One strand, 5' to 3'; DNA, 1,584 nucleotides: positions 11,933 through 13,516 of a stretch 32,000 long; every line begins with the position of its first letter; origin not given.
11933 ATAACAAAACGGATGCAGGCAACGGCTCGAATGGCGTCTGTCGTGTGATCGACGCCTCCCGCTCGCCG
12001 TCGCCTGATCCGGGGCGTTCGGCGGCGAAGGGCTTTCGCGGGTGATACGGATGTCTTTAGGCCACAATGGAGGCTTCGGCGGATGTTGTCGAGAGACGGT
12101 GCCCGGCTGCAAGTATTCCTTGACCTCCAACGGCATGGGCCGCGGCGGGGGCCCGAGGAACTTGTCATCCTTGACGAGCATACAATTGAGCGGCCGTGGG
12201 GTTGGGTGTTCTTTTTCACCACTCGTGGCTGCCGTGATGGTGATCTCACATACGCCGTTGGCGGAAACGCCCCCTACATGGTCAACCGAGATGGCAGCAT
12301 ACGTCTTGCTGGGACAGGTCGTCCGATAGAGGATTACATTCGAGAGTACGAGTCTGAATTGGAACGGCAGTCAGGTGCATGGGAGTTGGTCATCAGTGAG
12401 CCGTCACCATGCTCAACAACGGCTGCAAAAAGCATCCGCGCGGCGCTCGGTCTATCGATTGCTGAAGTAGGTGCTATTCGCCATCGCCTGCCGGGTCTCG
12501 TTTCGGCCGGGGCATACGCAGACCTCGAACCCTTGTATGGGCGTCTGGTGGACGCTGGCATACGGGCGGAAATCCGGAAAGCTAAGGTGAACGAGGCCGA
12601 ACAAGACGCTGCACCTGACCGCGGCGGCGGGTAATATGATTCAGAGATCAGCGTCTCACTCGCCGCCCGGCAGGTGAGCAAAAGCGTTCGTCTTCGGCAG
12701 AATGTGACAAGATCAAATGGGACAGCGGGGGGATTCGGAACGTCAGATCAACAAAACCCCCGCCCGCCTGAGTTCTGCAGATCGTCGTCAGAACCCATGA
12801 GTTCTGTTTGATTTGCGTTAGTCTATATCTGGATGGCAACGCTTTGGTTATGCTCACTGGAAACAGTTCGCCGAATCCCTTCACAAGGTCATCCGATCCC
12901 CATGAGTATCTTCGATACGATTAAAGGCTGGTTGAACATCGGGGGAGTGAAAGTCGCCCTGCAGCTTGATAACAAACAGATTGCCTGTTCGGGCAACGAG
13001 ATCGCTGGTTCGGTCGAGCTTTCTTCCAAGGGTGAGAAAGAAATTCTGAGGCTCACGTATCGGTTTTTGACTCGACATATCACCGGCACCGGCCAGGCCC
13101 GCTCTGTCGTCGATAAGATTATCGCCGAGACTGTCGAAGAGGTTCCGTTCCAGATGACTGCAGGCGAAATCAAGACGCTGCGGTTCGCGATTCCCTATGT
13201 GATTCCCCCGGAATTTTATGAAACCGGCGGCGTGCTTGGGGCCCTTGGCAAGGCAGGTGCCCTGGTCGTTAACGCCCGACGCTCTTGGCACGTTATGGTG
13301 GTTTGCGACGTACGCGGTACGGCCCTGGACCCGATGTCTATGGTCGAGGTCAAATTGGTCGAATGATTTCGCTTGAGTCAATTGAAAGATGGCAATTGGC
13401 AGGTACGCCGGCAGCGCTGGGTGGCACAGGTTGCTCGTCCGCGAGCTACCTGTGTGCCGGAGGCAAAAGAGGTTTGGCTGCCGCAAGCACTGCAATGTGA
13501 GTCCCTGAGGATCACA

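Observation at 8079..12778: Integron gene-cassette array with seven attC sites and no integrase in view (CALIN-like)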

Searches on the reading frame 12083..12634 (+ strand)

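Call 8: search_protein_families(library=pfam, proteins=[window:12083-12634:+], max_evalue=0.1)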
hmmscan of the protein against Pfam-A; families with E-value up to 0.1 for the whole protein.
window:12083-12634:+ (183 aa): 1 family
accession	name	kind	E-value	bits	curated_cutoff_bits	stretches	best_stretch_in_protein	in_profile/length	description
PF15567.11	Imm35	-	8.9e-07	29.4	27.5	1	22-83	19-80/85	Immunity protein 35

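Call 28: search_protein_families(library=ncbifam, proteins=[window:12083-12634:+], max_evalue=0.01)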
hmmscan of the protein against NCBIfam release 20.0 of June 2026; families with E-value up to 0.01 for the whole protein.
window:12083-12634:+ (183 aa): 0 families

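Call 42: search_protein_families(library=padloc, proteins=[window:12083-12634:+], max_evalue=0.01)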
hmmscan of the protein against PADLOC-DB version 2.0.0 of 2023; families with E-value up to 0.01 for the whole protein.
window:12083-12634:+ (183 aa): 0 families

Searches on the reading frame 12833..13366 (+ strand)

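Call 7: search_protein_families(library=pfam, proteins=[window:12833-13366:+], max_evalue=0.01)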
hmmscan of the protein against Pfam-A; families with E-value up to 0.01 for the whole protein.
window:12833-13366:+ (177 aa): 1 family
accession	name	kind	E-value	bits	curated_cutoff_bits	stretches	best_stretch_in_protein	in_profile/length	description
PF07070.16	Spo0M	-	0.0026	17.8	23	1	35-121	9-95/213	SpoOM protein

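Call 28: search_protein_families(library=ncbifam, proteins=[window:12833-13366:+], max_evalue=0.01)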
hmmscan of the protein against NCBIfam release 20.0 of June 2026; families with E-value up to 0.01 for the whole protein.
window:12833-13366:+ (177 aa): 0 families
